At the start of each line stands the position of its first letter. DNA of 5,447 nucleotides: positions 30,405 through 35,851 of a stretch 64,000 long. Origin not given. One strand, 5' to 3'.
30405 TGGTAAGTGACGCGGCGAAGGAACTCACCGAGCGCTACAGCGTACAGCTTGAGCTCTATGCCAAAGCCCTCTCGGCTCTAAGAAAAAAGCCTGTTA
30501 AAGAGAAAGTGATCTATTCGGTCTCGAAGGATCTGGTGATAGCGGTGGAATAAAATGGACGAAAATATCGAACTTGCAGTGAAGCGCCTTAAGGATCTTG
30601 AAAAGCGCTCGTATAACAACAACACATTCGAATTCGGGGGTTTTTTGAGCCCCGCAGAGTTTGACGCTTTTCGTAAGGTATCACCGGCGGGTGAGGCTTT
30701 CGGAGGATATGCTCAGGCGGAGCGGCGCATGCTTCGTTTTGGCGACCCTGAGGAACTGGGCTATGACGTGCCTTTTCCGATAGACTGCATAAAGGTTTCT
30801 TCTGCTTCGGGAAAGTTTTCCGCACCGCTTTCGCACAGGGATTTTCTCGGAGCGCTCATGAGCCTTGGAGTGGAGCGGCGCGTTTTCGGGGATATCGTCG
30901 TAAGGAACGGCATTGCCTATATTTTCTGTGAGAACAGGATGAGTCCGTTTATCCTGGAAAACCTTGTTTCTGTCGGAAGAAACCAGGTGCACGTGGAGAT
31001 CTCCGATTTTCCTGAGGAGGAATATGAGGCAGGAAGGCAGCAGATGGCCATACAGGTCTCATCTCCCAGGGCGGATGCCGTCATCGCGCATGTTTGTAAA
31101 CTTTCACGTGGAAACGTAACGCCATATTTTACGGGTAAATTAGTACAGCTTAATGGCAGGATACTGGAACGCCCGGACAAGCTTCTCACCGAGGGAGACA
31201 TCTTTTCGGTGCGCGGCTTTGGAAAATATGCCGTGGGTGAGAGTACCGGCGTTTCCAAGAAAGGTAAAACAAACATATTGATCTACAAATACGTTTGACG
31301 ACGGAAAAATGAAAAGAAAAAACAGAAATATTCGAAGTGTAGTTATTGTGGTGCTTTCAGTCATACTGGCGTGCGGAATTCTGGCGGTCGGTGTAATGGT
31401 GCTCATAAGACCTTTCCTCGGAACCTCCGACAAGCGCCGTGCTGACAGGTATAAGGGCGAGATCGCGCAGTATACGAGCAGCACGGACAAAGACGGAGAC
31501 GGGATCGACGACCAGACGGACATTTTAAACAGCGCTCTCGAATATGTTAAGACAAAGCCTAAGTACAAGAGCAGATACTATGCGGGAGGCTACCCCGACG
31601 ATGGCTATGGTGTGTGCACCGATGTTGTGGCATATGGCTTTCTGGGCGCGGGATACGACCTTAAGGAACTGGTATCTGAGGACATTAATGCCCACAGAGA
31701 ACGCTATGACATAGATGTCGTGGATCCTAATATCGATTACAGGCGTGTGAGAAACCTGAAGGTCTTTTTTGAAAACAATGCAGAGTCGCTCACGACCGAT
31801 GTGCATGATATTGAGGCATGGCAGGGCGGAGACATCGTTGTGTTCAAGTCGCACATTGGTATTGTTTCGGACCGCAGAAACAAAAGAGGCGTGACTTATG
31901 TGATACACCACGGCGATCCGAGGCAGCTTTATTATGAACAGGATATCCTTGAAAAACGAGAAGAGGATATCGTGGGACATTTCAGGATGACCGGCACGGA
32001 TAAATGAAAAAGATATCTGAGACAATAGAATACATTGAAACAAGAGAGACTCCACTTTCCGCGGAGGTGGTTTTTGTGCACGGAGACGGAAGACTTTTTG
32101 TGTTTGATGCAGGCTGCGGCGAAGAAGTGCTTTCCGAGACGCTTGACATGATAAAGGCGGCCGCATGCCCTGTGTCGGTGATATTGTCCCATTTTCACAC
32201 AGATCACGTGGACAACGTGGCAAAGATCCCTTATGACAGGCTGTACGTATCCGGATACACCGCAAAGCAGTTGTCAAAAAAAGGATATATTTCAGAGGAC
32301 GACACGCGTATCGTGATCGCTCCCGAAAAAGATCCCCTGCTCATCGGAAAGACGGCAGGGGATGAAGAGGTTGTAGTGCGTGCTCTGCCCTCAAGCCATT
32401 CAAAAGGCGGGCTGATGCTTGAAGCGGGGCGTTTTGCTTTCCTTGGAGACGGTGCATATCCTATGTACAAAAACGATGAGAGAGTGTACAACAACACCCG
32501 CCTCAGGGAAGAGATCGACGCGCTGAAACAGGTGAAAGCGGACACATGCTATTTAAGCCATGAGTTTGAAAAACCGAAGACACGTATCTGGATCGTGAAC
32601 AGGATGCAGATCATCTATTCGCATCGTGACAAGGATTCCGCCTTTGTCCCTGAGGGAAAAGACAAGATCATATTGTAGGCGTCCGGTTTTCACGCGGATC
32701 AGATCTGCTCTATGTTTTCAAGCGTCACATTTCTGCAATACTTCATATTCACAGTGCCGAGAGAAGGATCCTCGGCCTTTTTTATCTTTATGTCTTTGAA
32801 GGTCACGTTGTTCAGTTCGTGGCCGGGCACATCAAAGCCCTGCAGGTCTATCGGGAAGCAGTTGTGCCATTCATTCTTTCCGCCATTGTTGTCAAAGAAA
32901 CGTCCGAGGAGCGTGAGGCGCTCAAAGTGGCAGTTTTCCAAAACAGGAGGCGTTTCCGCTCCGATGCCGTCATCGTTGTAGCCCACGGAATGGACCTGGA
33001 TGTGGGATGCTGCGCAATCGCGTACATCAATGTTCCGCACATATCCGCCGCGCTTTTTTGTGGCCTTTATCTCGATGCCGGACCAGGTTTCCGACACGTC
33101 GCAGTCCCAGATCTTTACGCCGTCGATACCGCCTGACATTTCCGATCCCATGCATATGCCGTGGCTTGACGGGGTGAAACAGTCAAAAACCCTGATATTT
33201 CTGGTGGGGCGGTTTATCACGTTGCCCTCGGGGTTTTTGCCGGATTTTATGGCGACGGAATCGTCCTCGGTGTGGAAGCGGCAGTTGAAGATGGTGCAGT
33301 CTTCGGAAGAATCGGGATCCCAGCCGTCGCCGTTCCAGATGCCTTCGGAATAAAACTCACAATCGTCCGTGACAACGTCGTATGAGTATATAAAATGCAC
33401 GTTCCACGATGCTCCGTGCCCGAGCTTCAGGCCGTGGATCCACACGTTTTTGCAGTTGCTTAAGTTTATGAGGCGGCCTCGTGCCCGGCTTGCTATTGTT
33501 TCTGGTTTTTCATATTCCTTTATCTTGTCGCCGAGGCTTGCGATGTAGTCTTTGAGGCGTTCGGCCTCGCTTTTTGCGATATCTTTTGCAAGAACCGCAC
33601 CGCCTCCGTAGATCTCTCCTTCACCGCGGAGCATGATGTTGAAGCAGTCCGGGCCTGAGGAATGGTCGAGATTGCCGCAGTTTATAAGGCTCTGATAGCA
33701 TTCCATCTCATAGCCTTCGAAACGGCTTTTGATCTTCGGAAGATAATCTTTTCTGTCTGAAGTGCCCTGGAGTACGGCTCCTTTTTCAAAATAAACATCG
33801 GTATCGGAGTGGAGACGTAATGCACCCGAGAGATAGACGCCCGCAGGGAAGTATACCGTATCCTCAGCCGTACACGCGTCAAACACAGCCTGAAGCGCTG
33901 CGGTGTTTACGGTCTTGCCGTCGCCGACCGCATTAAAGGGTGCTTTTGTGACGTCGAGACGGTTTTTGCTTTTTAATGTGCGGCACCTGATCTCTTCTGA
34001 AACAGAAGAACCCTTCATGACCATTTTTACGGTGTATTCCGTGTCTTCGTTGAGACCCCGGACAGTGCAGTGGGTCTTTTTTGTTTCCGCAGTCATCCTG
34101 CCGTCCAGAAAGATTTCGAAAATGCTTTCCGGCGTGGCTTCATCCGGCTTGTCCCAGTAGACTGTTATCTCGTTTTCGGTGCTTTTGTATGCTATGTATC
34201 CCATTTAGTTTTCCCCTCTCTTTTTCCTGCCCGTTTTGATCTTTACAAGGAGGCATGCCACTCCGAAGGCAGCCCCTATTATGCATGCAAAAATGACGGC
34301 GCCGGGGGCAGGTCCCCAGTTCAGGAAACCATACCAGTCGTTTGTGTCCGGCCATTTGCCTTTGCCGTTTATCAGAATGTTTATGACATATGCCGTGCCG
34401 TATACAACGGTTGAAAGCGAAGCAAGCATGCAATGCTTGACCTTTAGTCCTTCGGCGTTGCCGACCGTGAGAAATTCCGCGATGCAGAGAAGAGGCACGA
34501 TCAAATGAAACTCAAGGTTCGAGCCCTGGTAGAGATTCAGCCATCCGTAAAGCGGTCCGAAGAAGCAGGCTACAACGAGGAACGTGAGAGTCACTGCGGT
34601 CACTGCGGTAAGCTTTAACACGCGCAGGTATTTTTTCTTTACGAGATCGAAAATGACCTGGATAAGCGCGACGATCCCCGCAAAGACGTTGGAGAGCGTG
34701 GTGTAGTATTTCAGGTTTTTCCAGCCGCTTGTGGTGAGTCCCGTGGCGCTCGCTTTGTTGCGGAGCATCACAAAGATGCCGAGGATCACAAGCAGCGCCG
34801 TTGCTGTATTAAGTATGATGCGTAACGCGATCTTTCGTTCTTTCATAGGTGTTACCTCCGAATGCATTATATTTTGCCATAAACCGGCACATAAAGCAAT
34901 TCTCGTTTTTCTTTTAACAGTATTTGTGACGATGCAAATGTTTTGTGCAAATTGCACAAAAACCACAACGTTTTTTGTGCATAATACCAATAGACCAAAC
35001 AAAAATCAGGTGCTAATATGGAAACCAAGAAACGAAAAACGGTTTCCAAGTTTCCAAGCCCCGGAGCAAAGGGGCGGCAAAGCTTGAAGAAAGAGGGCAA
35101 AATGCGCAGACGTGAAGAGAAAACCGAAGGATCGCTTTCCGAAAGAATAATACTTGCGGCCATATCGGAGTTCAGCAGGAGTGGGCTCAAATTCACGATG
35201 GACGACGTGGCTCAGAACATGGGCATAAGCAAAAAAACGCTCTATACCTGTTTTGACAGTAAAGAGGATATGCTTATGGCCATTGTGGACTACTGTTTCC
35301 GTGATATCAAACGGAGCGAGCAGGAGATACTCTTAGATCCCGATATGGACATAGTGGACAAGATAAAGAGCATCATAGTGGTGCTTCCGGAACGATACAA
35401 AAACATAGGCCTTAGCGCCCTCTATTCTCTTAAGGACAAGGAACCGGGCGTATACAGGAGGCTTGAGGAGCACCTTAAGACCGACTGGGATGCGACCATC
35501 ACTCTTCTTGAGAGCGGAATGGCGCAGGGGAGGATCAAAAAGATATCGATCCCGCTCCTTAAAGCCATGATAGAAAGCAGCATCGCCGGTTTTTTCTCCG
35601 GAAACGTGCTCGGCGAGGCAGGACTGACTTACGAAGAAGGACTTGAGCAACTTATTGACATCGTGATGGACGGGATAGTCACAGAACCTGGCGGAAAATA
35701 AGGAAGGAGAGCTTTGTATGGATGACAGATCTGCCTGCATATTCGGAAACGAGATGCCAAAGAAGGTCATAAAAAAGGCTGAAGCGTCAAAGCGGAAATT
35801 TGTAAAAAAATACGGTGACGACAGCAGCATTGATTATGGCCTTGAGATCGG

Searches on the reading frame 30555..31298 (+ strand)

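Call 60: search_protein_families(library=pfam, proteins=[window:30555-31298:+], max_evalue=0.00001)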
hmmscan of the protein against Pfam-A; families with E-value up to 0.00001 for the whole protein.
window:30555-31298:+ (247 aa): 1 family
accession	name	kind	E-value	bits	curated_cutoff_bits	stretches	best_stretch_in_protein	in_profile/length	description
PF17774.7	YlmH_RBD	-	7.2e-15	55.5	23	1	86-151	17-81/84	Putative RNA-binding domain in YlmH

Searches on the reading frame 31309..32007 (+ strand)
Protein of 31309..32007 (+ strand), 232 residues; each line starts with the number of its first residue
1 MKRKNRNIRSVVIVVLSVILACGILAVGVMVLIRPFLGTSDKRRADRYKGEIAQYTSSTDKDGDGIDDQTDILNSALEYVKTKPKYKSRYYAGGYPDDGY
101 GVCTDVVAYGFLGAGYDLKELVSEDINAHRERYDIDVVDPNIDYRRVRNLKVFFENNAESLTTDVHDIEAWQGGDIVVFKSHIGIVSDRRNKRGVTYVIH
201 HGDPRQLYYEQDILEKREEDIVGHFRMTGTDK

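Call 60: search_protein_families(library=pfam, proteins=[window:31309-32007:+], max_evalue=0.00001)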
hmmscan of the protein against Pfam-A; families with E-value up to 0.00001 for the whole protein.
window:31309-32007:+ (232 aa): 1 family
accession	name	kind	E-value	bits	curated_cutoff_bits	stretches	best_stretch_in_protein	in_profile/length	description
PF06940.17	DUF1287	-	7.4e-43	146.6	25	1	74-226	2-162/163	Domain of unknown function (DUF1287)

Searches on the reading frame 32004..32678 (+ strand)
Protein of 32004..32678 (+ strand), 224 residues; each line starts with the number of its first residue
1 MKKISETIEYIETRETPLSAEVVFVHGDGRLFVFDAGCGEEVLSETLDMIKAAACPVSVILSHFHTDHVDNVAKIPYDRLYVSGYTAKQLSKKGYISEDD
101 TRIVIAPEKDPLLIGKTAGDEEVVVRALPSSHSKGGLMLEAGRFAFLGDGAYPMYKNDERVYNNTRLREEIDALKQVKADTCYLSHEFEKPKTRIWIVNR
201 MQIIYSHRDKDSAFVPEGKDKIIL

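Call 60: search_protein_families(library=pfam, proteins=[window:32004-32678:+], max_evalue=0.00001)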
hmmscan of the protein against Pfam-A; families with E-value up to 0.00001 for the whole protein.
window:32004-32678:+ (224 aa): 1 family
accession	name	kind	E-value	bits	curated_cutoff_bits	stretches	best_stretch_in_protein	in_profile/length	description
PF00753.33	Lactamase_B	-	4.8e-08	33.6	22.7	1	19-186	5-196/196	Metallo-beta-lactamase superfamily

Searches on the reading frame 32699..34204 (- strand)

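Call 60: search_protein_families(library=pfam, proteins=[window:32699-34204:-], max_evalue=0.00001)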
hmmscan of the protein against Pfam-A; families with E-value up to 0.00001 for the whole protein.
window:32699-34204:- (501 aa): 3 families
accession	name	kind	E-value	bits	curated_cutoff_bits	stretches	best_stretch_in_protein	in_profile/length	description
PF00295.23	Glyco_hydro_28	-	6.6e-18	65.3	22.9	1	238-402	86-243/324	Glycosyl hydrolases family 28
PF12708.12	Pect-lyase_RHGA_epim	-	1.1e-06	29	27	1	90-130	7-51/213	Rhamnogalacturonase A/epimerase, pectate lyase-like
PF13229.12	Beta_helix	-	2e-06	28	25.9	0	299-449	7-132/158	Right handed beta helix region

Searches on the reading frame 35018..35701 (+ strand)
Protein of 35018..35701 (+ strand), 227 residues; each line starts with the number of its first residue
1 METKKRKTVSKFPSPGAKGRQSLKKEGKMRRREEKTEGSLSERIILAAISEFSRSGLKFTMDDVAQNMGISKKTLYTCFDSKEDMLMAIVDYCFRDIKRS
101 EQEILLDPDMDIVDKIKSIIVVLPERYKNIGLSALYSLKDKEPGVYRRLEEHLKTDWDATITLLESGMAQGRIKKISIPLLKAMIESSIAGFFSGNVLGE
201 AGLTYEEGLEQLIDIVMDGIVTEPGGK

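Call 60: search_protein_families(library=pfam, proteins=[window:35018-35701:+], max_evalue=0.00001)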
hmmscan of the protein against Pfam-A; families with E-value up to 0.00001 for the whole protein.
window:35018-35701:+ (227 aa): 1 family
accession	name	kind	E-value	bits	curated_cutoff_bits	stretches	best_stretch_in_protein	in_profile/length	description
PF00440.29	TetR_N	-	1.4e-08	34.8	24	1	44-88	1-46/47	Bacterial regulatory proteins, tetR family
